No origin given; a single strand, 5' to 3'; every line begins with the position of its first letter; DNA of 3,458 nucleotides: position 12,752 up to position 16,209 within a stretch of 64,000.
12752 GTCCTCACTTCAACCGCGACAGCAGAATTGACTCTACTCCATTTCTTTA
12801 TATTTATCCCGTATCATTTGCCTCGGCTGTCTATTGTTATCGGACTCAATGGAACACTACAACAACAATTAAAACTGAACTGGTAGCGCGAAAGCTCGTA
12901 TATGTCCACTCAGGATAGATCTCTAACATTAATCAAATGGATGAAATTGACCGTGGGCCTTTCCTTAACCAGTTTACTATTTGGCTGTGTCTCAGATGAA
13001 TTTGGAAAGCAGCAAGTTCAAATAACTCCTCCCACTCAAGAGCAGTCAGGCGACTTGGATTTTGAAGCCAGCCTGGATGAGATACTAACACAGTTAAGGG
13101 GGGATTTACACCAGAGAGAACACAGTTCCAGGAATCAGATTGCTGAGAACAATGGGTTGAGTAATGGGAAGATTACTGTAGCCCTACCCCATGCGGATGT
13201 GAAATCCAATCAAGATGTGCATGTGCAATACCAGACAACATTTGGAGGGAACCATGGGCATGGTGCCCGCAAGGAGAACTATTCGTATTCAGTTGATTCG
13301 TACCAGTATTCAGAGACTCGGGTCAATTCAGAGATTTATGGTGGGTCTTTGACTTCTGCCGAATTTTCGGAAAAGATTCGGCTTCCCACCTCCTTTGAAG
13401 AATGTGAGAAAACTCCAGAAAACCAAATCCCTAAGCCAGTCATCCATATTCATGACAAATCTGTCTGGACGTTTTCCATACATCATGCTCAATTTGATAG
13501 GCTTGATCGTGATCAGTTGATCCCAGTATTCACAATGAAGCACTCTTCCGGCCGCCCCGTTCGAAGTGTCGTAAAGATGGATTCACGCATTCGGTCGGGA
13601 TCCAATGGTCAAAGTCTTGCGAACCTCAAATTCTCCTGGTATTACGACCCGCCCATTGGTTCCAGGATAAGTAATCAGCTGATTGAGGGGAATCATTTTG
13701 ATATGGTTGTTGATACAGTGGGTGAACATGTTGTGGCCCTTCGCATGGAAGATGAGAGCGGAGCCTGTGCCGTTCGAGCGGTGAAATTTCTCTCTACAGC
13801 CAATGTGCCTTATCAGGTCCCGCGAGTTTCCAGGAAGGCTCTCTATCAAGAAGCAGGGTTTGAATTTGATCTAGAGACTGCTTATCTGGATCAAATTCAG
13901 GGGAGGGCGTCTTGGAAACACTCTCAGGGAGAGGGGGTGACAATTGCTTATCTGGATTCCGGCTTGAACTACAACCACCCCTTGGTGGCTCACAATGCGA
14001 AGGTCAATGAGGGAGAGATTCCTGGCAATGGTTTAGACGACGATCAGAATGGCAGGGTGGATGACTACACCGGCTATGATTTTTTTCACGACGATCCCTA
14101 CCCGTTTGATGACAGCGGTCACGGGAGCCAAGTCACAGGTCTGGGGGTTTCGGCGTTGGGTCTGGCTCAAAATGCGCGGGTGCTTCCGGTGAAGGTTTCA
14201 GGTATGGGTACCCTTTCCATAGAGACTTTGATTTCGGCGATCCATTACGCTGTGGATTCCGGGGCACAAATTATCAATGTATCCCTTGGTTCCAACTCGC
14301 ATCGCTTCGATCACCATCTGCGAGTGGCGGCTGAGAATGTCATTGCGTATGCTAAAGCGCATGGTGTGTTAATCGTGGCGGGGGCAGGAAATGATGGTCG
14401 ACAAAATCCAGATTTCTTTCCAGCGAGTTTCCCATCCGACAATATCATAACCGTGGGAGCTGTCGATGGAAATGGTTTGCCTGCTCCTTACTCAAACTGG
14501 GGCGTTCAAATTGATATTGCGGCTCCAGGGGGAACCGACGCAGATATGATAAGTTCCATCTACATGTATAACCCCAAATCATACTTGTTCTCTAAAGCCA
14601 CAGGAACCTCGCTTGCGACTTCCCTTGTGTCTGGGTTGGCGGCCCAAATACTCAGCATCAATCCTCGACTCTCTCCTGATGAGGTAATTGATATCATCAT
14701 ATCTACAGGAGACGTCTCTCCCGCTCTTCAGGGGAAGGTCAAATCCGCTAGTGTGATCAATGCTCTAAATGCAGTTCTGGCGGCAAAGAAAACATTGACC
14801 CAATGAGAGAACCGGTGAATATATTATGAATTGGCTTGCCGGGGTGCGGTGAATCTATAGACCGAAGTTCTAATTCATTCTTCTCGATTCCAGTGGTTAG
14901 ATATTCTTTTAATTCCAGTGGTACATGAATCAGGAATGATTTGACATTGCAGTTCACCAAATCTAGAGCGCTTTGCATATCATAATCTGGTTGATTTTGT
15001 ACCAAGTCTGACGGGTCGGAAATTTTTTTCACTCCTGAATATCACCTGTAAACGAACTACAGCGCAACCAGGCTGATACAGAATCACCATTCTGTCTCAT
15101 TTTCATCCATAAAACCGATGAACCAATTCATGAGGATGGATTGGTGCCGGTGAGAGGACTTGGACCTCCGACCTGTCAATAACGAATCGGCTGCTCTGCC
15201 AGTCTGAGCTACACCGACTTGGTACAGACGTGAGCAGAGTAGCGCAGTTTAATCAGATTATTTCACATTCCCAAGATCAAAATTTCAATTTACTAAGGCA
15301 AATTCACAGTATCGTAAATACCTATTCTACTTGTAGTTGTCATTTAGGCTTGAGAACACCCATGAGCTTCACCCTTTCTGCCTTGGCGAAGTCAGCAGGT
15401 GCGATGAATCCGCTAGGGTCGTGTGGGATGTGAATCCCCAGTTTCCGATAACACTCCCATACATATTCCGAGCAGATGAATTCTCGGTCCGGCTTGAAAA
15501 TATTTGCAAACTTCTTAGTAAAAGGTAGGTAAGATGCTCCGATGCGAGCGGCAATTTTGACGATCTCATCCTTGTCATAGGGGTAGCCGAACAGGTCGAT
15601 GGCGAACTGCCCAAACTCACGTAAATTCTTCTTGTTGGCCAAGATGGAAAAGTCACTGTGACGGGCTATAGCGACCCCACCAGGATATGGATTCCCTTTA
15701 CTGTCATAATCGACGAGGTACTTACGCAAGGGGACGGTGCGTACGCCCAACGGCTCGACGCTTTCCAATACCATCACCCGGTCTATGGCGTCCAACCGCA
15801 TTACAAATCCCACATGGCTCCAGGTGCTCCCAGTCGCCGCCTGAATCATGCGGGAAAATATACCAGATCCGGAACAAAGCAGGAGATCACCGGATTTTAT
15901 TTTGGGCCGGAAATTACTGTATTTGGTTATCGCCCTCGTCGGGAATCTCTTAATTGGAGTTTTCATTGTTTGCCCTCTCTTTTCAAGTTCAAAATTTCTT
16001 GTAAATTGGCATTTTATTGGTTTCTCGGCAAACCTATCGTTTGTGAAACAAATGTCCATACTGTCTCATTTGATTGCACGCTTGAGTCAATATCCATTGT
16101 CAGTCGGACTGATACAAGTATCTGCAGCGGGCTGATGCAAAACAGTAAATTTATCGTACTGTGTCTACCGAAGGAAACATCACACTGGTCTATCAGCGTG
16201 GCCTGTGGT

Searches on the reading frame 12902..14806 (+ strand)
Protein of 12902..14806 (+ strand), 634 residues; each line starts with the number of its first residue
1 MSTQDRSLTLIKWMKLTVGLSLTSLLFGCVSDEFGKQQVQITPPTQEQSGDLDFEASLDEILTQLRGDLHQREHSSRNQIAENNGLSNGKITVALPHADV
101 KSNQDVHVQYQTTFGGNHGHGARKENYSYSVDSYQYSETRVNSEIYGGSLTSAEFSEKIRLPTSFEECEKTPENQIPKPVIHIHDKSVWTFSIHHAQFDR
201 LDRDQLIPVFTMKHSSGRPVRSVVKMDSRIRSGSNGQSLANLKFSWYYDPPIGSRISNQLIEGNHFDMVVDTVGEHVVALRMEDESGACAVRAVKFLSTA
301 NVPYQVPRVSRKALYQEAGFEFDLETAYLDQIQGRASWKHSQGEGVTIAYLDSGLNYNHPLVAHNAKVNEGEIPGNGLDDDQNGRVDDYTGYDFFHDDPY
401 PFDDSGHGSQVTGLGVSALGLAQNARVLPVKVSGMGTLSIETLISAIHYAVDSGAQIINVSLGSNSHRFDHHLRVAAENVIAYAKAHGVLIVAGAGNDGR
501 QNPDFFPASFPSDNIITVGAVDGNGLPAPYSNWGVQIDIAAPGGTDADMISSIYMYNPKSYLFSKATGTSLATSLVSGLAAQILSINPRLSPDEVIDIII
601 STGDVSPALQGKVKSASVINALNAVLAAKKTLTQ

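Call 58: search_protein_families(library=pfam, proteins=[window:12902-14806:+], max_evalue=0.001)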
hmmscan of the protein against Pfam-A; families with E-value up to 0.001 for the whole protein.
window:12902-14806:+ (634 aa): 1 family
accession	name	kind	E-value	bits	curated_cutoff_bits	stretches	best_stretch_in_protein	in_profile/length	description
PF00082.27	Peptidase_S8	-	2.9e-40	138.8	21.8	1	343-603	1-273/288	Subtilase family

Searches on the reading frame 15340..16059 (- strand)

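Call 3: search_protein_families(library=pfam, proteins=[window:15340-16059:-], max_evalue=1)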
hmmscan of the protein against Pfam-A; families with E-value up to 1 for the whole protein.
window:15340-16059:- (239 aa): 1 family
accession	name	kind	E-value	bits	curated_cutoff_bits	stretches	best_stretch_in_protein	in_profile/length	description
PF05708.18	Peptidase_C92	-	3.4e-09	37.4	27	1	54-212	2-126/166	Permuted papain-like amidase enzyme, YaeF/YiiX, C92 family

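Call 4: search_protein_families(library=padloc, proteins=[window:15340-16059:-], max_evalue=1)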
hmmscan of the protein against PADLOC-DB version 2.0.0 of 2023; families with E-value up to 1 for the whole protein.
window:15340-16059:- (239 aa): 0 families

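Call 5: search_protein_families(library=phrogs, proteins=[window:15340-16059:-], max_evalue=1)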
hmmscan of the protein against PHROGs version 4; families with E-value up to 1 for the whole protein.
window:15340-16059:- (239 aa): 1 family
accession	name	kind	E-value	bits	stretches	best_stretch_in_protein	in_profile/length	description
phrog_1128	-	moron, auxiliary metabolic gene and host takeover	2e-13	51.3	1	52-227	20-167/381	enoyl-CoA hydratase/carnithine racemase-like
